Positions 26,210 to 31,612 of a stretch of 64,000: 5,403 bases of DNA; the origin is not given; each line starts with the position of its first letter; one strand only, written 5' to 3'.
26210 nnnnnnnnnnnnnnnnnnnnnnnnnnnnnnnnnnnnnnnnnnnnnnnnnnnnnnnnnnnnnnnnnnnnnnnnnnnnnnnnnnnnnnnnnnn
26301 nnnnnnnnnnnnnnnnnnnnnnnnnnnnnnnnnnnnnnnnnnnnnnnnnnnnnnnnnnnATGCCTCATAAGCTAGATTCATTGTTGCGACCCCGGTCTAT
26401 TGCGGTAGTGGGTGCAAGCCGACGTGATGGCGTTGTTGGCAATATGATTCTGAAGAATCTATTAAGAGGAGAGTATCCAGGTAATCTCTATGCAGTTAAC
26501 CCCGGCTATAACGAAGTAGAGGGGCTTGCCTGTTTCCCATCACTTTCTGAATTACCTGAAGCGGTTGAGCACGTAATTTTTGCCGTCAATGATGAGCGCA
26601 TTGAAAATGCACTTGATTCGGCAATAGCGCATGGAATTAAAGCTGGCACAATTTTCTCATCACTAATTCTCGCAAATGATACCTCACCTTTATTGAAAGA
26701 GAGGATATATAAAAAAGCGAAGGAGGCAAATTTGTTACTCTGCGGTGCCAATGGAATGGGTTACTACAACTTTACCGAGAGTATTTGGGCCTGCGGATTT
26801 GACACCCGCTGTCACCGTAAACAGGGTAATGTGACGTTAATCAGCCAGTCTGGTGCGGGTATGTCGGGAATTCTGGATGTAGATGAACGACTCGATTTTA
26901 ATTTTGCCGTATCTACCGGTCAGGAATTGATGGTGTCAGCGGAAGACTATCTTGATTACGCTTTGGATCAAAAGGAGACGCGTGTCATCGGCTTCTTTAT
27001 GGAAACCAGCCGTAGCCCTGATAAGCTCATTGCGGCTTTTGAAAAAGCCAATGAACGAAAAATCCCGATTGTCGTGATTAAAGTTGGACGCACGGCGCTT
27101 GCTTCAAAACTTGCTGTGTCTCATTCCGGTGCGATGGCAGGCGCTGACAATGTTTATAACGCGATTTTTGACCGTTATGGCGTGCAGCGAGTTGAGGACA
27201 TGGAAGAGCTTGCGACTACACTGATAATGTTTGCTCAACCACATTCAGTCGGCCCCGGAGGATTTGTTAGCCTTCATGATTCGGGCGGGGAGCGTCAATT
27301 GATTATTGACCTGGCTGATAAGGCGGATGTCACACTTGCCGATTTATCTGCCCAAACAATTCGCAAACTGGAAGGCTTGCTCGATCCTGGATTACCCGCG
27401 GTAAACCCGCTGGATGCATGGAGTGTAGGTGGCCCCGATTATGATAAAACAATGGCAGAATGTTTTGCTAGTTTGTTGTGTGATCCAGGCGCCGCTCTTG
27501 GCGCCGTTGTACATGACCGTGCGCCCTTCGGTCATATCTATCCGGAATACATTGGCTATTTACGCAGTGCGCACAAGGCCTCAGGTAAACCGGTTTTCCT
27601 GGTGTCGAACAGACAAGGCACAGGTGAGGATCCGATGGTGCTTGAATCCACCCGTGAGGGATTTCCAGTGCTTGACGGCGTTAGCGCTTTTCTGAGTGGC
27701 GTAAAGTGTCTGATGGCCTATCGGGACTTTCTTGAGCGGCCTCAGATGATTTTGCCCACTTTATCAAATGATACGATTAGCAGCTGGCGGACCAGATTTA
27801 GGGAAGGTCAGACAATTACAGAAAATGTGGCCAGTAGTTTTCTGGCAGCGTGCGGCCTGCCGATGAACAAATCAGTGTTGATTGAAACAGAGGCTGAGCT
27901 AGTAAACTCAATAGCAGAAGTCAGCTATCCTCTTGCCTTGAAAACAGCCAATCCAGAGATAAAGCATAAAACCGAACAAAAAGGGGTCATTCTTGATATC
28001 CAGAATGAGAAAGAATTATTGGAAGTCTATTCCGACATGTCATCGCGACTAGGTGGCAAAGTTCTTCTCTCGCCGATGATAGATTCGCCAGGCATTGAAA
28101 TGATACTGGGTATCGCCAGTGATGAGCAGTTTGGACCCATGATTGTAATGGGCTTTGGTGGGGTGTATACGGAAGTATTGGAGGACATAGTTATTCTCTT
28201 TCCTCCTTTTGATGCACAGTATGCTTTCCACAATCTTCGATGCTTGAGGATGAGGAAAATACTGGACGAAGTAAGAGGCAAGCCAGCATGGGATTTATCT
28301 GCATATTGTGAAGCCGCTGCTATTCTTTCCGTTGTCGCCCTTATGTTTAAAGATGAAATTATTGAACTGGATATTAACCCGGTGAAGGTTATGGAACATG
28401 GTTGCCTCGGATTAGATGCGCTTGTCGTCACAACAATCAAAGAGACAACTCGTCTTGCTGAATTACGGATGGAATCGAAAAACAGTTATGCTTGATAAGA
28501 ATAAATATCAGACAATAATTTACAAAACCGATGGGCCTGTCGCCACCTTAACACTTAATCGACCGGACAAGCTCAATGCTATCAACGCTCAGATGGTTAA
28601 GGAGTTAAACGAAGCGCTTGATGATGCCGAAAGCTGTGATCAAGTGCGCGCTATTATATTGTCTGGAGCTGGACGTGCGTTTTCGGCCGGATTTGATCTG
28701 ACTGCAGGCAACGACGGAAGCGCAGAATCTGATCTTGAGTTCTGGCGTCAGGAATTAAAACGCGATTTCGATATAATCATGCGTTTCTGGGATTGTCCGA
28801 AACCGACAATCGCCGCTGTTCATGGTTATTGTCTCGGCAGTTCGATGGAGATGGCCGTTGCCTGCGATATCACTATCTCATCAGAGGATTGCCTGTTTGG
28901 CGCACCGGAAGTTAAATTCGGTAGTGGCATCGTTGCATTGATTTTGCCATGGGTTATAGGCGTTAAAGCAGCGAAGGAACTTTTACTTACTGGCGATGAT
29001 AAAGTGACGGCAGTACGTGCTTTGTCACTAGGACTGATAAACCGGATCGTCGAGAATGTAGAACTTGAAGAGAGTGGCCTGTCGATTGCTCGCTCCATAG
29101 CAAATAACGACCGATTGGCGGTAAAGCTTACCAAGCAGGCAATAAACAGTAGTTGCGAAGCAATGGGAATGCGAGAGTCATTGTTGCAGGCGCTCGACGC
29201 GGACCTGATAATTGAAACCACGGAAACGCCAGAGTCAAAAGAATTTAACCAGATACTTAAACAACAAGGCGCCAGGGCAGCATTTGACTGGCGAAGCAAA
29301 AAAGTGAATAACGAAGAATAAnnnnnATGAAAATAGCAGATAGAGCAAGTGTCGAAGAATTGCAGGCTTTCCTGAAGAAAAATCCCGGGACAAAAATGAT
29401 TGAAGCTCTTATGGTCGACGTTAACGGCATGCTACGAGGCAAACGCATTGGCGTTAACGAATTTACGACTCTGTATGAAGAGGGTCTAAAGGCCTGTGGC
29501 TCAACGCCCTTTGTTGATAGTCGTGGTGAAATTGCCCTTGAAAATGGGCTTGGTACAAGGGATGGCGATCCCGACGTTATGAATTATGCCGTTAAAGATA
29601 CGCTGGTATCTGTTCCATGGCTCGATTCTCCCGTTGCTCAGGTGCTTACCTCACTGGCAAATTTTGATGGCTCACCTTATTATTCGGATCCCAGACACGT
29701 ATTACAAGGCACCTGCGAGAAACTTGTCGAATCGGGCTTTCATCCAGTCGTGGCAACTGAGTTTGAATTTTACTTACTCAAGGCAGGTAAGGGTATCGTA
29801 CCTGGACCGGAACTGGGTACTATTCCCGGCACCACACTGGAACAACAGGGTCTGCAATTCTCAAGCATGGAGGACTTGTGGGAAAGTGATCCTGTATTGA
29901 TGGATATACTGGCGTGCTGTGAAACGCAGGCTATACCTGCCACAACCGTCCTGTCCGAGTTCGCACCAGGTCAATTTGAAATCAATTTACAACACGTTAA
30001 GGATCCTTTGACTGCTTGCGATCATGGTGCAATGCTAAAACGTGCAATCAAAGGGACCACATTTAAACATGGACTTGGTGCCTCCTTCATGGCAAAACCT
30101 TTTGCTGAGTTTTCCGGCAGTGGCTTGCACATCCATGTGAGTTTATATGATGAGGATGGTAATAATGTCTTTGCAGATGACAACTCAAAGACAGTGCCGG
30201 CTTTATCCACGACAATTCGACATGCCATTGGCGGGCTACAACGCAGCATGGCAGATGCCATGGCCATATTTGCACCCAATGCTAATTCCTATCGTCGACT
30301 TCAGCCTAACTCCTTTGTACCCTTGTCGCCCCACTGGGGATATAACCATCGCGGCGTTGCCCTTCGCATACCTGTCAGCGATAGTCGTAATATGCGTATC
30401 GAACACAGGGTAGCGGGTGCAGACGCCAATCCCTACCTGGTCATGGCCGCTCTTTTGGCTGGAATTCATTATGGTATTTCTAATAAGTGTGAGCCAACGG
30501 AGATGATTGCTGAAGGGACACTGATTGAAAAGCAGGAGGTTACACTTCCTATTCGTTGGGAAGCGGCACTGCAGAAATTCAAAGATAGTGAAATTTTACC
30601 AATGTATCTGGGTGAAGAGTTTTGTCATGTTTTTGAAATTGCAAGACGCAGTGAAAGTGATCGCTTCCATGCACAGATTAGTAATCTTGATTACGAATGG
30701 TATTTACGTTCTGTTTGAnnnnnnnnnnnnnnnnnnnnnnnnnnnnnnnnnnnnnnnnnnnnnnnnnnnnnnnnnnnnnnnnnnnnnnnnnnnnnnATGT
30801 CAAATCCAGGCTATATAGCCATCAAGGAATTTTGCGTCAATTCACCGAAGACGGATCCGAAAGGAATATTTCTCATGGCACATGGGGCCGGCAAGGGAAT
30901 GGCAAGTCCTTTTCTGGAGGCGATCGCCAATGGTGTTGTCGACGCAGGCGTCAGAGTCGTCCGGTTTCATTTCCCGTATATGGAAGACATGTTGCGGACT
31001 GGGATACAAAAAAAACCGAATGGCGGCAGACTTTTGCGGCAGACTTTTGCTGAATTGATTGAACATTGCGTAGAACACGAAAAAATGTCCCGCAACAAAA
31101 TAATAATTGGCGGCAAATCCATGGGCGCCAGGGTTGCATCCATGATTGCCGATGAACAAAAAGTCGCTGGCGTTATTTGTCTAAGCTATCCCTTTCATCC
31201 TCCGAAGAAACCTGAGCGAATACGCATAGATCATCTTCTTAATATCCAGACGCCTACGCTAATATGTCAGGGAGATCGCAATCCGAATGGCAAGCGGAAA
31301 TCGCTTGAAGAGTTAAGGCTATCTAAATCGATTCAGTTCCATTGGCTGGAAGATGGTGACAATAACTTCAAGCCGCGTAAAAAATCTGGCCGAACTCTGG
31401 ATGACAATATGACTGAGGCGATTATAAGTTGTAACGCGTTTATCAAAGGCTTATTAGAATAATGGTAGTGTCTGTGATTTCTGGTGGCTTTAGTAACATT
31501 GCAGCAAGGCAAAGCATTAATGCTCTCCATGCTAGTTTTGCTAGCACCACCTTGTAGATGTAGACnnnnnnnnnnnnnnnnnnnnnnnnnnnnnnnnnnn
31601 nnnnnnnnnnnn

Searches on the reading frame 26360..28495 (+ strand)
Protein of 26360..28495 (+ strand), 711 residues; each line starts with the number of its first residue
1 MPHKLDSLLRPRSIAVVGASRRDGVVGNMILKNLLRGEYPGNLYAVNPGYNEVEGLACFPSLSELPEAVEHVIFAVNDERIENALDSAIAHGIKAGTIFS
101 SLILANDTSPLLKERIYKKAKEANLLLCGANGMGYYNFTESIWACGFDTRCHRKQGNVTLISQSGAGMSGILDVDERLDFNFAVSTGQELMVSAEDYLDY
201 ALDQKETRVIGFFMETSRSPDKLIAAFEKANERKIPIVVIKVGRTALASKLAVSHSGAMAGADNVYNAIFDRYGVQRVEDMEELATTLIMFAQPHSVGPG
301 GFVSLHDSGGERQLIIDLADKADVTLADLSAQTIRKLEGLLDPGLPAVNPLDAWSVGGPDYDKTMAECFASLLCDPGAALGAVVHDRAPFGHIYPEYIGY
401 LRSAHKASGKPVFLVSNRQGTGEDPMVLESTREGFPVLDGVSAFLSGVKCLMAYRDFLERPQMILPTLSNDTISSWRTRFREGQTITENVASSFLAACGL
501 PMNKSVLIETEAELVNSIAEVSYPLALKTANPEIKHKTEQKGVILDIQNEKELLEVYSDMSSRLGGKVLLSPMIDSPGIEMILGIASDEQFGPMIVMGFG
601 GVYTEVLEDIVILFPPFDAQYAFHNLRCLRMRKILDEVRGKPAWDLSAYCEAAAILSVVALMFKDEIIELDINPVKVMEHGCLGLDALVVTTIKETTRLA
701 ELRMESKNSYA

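Call 15: search_protein_families(library=pfam, max_evalue=1e-8, proteins=[window:26360-28495:+])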
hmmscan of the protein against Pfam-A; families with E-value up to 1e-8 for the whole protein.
window:26360-28495:+ (711 aa): 3 families
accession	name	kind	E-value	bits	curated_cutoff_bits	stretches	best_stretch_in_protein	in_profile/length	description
PF13549.11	ATP-grasp_5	-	2.1e-44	151.9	27.6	1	483-689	7-219/221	ATP-grasp domain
PF13607.11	Succ_CoA_lig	-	2.8e-35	121.5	27.4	1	155-288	1-135/138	Succinyl-CoA ligase like flavodoxin domain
PF13380.12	CoA_binding_2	-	2.3e-18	67.2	22.8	1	12-134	1-112/116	CoA binding domain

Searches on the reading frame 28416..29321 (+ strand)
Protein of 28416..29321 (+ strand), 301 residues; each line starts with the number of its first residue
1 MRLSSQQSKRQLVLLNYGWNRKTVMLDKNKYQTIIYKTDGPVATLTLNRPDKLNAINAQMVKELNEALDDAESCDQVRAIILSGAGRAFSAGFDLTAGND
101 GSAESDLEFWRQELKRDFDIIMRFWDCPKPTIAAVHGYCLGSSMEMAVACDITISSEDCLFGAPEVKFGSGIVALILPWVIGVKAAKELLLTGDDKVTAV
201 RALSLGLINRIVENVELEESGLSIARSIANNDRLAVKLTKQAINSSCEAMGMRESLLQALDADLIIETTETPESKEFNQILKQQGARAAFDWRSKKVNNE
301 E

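Call 15: search_protein_families(library=pfam, max_evalue=1e-8, proteins=[window:28416-29321:+])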
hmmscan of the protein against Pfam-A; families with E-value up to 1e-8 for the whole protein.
window:28416-29321:+ (301 aa): 2 families
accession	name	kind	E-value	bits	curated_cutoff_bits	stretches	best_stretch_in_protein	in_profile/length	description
PF00378.25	ECH_1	-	2.2e-45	155.4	27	1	41-275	5-234/251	Enoyl-CoA hydratase/isomerase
PF16113.10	ECH_2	-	1.5e-27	97.4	27.2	1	43-293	2-250/335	Enoyl-CoA hydratase/isomerase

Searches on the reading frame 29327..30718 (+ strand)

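Call 15: search_protein_families(library=pfam, max_evalue=1e-8, proteins=[window:29327-30718:+])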
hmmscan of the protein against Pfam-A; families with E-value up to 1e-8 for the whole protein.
window:29327-30718:+ (463 aa): 1 family
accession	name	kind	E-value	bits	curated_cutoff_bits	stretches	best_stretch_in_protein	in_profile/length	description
PF00120.29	Gln-synt_C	-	1.3e-90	304.3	24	1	121-459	3-344/344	Glutamine synthetase, catalytic domain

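Call 17: search_protein_families(library=ncbifam, max_evalue=1e-30, proteins=[window:29327-30718:+])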
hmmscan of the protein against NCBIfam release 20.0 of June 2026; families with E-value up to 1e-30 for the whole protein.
window:29327-30718:+ (463 aa): 3 families
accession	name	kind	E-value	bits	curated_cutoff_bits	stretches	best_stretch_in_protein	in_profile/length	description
TIGR03105.1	gln_synth_III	equivalog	7.1e-62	209.3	469.6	1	18-460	6-434/435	type III glutamate--ammonia ligase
NF045547.1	GGputSyn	equivalog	3.1e-59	200.9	650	1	22-450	14-433/438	gamma-glutamylputrescine synthetase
TIGR00653.1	GlnA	equivalog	1.6e-55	188.7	429.15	1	204-460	200-461/462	type I glutamate--ammonia ligase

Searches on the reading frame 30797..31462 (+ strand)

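Call 15: search_protein_families(library=pfam, max_evalue=1e-8, proteins=[window:30797-31462:+])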
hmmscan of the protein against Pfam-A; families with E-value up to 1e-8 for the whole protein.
window:30797-31462:+ (221 aa): 1 family
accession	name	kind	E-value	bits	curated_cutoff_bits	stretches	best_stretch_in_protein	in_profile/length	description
PF20408.4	Abhydrolase_11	-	3.8e-67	226.2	27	1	23-217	3-193/193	Alpha/beta hydrolase domain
